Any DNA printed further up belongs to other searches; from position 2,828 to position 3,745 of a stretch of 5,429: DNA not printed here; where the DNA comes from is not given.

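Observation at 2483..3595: Plasmid-type (pMV158 RepB + CopG-like) replication module inside a filamentous-phage genome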

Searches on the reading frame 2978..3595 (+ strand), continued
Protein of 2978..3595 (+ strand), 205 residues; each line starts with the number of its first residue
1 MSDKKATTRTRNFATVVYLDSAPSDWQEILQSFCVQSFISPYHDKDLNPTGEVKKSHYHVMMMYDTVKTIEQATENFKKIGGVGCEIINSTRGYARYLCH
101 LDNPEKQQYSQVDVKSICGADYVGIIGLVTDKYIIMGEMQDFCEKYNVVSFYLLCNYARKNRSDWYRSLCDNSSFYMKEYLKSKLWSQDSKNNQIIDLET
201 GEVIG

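Call 65: get_annotated_region(hit=H31, flank=5000)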
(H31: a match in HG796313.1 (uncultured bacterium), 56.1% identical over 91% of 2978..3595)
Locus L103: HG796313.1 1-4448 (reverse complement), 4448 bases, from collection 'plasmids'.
description: Uncultured bacterium plasmid pRGI00384
organism: uncultured bacterium (NCBI taxid 77133)
taxonomy: Bacteria; ; ; ; ; ; uncultured bacterium
host: -; source: -; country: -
typing (MOB-suite, as given by PLSDB): non-mobilizable; replicon rep_cluster_1856
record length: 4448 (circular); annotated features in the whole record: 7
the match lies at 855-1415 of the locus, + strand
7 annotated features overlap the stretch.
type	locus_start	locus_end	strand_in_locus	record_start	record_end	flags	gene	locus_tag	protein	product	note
CDS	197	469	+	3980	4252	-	-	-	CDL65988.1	-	-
CDS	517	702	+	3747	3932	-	-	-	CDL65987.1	-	-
CDS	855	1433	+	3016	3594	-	-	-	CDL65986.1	-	-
CDS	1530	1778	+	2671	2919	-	-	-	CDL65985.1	-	-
CDS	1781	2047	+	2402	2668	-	-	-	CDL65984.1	-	-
CDS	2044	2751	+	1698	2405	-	-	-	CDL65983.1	-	-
CDS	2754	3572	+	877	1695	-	-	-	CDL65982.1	-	-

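Call 66: get_annotated_region(hit=H36, flank=3000)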
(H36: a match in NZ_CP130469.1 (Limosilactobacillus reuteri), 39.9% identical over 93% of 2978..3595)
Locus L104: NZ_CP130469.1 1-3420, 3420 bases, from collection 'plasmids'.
description: Limosilactobacillus reuteri strain RE225 plasmid unnamed, complete sequence
organism: Limosilactobacillus reuteri (NCBI taxid 1598)
taxonomy: Bacteria; Bacillota; Bacilli; Lactobacillales; Lactobacillaceae; Limosilactobacillus; Limosilactobacillus reuteri
host: -; source: mice,mixed culture,gastrointestinal tract; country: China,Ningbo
typing (MOB-suite, as given by PLSDB): non-mobilizable
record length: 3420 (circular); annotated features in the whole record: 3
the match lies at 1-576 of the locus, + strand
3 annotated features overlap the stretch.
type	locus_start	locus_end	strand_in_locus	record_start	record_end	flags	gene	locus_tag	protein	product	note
CDS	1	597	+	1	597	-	-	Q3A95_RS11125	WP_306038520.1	replication protein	-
CDS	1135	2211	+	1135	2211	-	mobV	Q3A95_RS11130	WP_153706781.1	MobV family relaxase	GO:0006310 - DNA recombination [Evidence IEA]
CDS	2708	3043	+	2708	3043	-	-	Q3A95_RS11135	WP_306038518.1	hypothetical protein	-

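Call 67: get_annotated_region(hit=H37, flank=3000)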
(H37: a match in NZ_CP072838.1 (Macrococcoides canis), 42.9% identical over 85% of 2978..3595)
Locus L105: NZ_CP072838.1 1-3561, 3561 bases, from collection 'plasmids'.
description: Macrococcoides canis strain 19/EPI0118 plasmid p19EPI0118-1, complete sequence
organism: Macrococcoides canis (NCBI taxid 1855823)
taxonomy: Bacteria; Bacillota; Bacilli; Bacillales; Staphylococcaceae; Macrococcoides; Macrococcoides canis
host: -; source: bacterial culture,environment of small animal veterinary clinic; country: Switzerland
typing (MOB-suite, as given by PLSDB): non-mobilizable
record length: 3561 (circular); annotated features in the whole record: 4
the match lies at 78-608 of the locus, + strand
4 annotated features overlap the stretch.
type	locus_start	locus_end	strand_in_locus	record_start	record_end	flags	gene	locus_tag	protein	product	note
CDS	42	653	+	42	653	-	-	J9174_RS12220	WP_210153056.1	replication protein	-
CDS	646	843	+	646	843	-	-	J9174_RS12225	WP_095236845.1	hypothetical protein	-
CDS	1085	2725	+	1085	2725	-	mobV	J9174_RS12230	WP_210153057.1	MobV family relaxase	GO:0006310 - DNA recombination [Evidence IEA]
CDS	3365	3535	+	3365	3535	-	-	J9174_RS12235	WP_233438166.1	ribbon-helix-helix protein, CopG family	GO:0006355 - regulation of DNA-templated transcription [Evidence IEA]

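Call 68: get_annotated_region(hit=H40, flank=2000)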
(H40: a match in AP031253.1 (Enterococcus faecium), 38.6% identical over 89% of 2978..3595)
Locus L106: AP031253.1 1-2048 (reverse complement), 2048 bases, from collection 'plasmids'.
description: Enterococcus faecium NUITM-VRE12 plasmid pNUITMV12_9 DNA, complete sequence
organism: Enterococcus faecium (NCBI taxid 1352)
taxonomy: Bacteria; Bacillota; Bacilli; Lactobacillales; Enterococcaceae; Enterococcus; Enterococcus faecium
host: -; source: -; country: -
typing (MOB-suite, as given by PLSDB): mobilizable; replicon rep_cluster_2351
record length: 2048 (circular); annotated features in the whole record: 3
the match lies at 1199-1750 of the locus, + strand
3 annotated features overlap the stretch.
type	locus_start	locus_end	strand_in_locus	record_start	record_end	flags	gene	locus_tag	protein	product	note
CDS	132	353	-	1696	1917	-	-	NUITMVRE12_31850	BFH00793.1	hypothetical protein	-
CDS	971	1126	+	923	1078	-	-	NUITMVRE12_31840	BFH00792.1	hypothetical protein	-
CDS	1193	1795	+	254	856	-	-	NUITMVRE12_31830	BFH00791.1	replication protein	-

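Call 69: get_annotated_region(hit=H50, flank=3000)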
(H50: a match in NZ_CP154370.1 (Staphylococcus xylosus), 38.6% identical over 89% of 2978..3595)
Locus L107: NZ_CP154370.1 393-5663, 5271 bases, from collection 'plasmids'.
description: Staphylococcus xylosus strain 14BME10 plasmid p14BME10-4, complete sequence
organism: Staphylococcus xylosus (NCBI taxid 1288)
taxonomy: Bacteria; Bacillota; Bacilli; Bacillales; Staphylococcaceae; Staphylococcus; Staphylococcus xylosus
host: -; source: cell culture,Meju, a korean fermented soybean food; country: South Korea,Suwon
typing (MOB-suite, as given by PLSDB): mobilizable; relaxase MOBV
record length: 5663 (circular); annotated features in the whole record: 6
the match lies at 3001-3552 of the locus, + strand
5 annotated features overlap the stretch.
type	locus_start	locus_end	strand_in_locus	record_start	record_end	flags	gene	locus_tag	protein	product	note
CDS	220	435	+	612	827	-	-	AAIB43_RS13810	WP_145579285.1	hypothetical protein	-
CDS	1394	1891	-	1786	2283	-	-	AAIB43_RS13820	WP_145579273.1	hypothetical protein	-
CDS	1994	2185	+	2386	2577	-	-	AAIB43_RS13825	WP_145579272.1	helix-turn-helix transcriptional regulator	-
CDS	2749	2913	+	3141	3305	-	-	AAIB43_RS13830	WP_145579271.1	ribbon-helix-helix protein, CopG family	GO:0006355 - regulation of DNA-templated transcription [Evidence IEA]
CDS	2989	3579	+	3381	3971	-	-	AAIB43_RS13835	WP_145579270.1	replication protein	-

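Call 70: get_annotated_region(hit=H33, flank=4000)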
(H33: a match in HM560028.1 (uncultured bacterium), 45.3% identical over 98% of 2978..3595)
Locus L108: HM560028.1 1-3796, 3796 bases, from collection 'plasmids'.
description: Uncultured bacterium plasmid pTRACA66, complete sequence
organism: uncultured bacterium (NCBI taxid 77133)
taxonomy: Bacteria; ; ; ; ; ; uncultured bacterium
host: -; source: -; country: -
typing (MOB-suite, as given by PLSDB): non-mobilizable; replicon rep_cluster_1530
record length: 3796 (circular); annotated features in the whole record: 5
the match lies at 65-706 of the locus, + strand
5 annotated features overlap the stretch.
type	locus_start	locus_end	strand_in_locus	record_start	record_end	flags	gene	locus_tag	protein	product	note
CDS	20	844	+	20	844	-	orf1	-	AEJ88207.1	putative replication protein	-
CDS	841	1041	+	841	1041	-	orf2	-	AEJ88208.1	hypothetical protein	-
CDS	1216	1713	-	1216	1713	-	orf3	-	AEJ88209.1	hypothetical protein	-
CDS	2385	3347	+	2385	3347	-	orf4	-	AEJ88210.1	hypothetical protein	-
CDS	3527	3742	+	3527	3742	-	orf5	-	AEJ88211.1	hypothetical protein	-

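Call 86: search_protein_families(library=ncbifam, proteins=[window:2978-3595:+], max_evalue=0.01)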
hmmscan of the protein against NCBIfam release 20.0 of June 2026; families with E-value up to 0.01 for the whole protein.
window:2978-3595:+ (205 aa): 0 families

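Call 90: find_encoding_contigs(protein=P0003, flank=6000, max_places=3)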
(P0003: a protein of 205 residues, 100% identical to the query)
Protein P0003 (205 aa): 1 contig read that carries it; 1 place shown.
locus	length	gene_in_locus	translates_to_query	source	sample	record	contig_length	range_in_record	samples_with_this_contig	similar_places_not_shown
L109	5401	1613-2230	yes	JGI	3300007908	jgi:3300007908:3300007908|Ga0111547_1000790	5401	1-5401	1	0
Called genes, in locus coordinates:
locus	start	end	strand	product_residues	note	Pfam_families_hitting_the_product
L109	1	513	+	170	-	?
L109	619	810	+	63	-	-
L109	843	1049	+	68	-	-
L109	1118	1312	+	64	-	-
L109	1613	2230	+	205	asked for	PF01719:Rep_OBD, PF21861:RepB_C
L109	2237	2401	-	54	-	PF01381:HTH_3, PF13384:HTH_23 (weak), PF13443:HTH_26, PF12728:HTH_17 (weak)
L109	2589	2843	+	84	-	-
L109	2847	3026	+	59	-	-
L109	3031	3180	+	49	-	-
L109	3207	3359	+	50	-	-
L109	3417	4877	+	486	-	-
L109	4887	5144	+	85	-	-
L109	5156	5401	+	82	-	?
